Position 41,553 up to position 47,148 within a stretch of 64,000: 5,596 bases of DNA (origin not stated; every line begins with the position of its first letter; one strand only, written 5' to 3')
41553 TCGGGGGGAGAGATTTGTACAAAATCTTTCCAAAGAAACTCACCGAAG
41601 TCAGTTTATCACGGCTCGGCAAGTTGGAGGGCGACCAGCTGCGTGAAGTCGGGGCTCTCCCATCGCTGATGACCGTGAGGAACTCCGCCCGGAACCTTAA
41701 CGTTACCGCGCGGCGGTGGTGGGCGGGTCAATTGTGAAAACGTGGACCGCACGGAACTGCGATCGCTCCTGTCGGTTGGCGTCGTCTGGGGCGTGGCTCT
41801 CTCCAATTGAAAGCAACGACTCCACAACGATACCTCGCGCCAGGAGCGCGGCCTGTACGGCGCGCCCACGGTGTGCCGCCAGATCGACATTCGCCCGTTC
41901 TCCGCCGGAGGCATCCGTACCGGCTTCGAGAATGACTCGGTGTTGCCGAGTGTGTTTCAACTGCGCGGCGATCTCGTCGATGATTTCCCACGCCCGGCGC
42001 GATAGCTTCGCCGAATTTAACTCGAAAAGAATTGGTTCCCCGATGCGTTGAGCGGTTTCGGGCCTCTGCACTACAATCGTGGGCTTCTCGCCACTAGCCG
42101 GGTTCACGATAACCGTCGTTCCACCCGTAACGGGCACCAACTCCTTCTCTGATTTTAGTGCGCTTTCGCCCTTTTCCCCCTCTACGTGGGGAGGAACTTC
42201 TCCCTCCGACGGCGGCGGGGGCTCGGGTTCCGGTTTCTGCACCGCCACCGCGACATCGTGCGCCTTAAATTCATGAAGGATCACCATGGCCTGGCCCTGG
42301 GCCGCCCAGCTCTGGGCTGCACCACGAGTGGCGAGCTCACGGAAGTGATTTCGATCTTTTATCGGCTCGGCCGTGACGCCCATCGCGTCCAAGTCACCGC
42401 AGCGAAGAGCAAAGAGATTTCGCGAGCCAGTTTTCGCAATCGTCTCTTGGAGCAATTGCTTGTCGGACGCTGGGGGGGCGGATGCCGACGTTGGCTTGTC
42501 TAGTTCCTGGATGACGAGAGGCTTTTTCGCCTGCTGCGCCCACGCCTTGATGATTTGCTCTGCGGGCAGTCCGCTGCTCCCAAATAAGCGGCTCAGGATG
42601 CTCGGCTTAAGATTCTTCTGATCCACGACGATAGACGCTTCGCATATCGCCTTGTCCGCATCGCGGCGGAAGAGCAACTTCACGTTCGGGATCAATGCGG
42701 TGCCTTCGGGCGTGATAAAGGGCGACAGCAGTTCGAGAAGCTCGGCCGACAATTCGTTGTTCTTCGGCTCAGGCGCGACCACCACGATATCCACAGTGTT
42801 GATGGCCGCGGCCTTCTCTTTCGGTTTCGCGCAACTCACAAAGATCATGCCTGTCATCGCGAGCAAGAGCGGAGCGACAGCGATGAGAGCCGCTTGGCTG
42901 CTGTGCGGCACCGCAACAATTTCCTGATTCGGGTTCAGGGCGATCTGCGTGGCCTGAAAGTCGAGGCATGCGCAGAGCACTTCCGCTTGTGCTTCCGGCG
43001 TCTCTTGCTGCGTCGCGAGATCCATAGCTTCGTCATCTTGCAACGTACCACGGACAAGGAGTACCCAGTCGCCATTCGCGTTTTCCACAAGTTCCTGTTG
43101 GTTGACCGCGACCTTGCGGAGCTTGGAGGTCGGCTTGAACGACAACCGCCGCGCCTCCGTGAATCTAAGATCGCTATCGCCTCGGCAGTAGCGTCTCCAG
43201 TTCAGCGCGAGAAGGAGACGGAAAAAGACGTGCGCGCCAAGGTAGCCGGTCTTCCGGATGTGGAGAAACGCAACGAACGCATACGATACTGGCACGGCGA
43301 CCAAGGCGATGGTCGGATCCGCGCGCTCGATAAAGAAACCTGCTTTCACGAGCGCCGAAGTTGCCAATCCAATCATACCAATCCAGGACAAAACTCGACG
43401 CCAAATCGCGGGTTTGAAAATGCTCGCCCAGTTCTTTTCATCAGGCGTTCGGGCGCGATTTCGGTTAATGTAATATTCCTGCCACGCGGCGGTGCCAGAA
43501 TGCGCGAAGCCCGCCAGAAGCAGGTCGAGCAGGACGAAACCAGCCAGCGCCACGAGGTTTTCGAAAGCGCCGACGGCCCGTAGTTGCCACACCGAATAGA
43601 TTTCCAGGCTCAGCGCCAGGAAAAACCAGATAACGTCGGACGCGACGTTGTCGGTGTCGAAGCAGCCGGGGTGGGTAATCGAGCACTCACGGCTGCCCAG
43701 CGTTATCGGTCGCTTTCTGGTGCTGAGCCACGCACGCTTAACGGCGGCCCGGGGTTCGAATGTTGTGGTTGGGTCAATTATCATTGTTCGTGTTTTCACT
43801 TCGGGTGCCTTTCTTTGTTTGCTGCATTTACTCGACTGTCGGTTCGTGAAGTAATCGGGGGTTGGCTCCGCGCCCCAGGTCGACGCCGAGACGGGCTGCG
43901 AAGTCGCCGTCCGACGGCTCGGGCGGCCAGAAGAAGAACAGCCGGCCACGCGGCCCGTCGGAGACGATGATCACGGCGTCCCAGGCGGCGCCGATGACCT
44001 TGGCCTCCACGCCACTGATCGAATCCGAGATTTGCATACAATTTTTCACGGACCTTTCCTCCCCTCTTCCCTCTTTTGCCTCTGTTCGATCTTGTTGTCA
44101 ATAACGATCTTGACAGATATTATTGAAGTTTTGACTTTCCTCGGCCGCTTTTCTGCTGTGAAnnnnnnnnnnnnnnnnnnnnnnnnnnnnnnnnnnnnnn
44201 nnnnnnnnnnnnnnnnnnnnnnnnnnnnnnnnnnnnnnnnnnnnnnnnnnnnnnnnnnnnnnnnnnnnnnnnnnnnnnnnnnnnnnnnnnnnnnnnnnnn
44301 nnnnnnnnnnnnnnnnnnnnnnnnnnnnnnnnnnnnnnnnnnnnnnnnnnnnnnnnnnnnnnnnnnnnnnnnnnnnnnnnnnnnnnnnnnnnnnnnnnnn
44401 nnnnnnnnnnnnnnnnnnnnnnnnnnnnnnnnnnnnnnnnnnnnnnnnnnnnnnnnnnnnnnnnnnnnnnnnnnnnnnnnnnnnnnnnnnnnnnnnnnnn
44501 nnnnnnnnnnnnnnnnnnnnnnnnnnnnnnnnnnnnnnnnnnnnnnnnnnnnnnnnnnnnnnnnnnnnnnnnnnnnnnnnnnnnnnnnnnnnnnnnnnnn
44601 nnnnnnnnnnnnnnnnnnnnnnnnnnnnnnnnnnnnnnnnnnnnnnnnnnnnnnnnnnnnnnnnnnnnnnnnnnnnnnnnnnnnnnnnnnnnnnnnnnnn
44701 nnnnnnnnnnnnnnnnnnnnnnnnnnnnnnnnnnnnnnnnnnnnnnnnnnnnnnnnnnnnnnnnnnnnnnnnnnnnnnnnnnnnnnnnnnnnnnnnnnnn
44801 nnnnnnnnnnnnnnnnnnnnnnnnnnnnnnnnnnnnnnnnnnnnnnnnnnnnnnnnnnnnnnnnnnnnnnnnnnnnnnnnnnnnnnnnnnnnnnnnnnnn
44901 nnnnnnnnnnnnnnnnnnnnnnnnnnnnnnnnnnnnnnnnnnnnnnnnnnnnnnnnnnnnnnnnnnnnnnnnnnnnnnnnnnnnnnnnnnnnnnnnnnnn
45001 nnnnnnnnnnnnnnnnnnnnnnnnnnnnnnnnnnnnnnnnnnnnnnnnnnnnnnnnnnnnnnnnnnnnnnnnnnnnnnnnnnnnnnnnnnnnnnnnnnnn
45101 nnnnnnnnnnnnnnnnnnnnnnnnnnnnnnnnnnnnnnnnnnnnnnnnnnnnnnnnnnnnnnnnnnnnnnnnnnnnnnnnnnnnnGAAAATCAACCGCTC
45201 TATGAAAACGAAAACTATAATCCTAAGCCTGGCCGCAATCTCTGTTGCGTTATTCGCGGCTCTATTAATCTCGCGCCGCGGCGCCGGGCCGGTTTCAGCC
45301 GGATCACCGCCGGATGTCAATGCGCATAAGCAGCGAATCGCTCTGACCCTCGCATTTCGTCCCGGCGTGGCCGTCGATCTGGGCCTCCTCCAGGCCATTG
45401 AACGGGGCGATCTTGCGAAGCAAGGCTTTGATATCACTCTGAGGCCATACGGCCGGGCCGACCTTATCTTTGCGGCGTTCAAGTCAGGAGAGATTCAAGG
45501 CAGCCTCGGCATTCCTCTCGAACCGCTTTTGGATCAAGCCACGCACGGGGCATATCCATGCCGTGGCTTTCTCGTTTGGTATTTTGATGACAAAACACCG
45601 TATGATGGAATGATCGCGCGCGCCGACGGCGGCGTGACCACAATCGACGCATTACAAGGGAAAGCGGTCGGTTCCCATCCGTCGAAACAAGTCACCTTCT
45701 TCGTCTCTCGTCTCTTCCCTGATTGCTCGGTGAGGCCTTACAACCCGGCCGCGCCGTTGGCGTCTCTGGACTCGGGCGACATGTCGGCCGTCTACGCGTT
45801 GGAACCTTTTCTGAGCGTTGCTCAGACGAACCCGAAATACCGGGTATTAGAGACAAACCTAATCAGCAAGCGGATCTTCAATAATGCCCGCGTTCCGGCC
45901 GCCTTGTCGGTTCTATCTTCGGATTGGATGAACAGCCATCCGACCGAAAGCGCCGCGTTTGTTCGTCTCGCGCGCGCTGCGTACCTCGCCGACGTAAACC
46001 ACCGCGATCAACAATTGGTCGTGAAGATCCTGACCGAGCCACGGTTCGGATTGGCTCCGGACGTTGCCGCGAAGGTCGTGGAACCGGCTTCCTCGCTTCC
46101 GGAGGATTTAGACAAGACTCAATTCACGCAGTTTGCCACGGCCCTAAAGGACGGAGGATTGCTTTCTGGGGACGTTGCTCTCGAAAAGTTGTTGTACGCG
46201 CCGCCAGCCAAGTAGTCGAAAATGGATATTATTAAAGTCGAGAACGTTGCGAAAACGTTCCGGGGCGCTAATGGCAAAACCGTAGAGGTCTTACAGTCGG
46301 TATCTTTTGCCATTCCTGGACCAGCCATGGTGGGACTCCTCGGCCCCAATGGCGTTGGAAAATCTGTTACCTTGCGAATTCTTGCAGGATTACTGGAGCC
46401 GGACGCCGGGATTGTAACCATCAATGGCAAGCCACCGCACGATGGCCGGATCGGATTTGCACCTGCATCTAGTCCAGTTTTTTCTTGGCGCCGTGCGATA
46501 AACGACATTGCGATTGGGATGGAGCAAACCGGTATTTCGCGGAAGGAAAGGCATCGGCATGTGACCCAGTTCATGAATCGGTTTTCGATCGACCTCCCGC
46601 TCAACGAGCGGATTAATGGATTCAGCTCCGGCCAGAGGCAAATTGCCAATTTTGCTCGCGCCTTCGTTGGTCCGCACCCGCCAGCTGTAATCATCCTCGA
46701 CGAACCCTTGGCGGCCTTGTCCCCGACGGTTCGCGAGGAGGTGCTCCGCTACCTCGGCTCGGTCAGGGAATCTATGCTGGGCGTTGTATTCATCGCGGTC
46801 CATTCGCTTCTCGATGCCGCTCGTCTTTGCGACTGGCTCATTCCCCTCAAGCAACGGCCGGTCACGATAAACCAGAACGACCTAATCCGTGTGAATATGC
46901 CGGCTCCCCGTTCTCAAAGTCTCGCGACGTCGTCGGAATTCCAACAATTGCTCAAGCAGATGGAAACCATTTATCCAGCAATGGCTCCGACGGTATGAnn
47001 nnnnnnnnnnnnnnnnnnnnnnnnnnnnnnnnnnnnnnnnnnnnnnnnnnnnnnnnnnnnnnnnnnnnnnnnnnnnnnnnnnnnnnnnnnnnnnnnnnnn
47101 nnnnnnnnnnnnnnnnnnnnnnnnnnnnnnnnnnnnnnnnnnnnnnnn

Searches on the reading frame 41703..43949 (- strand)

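Call 13: search_protein_families(library=pfam, proteins=[window:41703-43949:-], max_evalue=0.01)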
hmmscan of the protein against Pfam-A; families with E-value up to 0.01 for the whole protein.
window:41703-43949:- (748 aa): 1 family
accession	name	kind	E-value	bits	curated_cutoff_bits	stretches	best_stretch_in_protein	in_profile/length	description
PF00691.25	OmpA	-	5.9e-10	39.8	27.2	1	641-724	1-88/98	OmpA family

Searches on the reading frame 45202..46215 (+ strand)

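Call 9: search_protein_families(library=pfam, proteins=[window:45202-46215:+], max_evalue=0.01)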
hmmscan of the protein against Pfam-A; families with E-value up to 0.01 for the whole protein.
window:45202-46215:+ (337 aa): 1 family
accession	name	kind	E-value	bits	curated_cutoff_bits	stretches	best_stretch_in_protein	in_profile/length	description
PF13379.11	NMT1_2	-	0.005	17.1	24.7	0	181-277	160-251/252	NMT1-like family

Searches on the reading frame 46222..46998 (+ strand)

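Call 9: search_protein_families(library=pfam, proteins=[window:46222-46998:+], max_evalue=0.01)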
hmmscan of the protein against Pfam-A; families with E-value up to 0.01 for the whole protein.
window:46222-46998:+ (258 aa): 4 families
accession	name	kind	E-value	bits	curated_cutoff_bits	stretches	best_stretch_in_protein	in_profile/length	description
PF00005.33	ABC_tran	-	1.4e-20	74.7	25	1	24-164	1-137/137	ABC transporter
PF13304.12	AAA_21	-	2e-08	35.1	27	1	113-179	219-284/304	AAA domain, putative AbiEii toxin, Type IV TA system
PF13191.12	AAA_16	-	0.00039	21.4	32.6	1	33-161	23-140/167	AAA ATPase domain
PF13401.12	AAA_22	-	0.00049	20.8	27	1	39-197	10-127/130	AAA domain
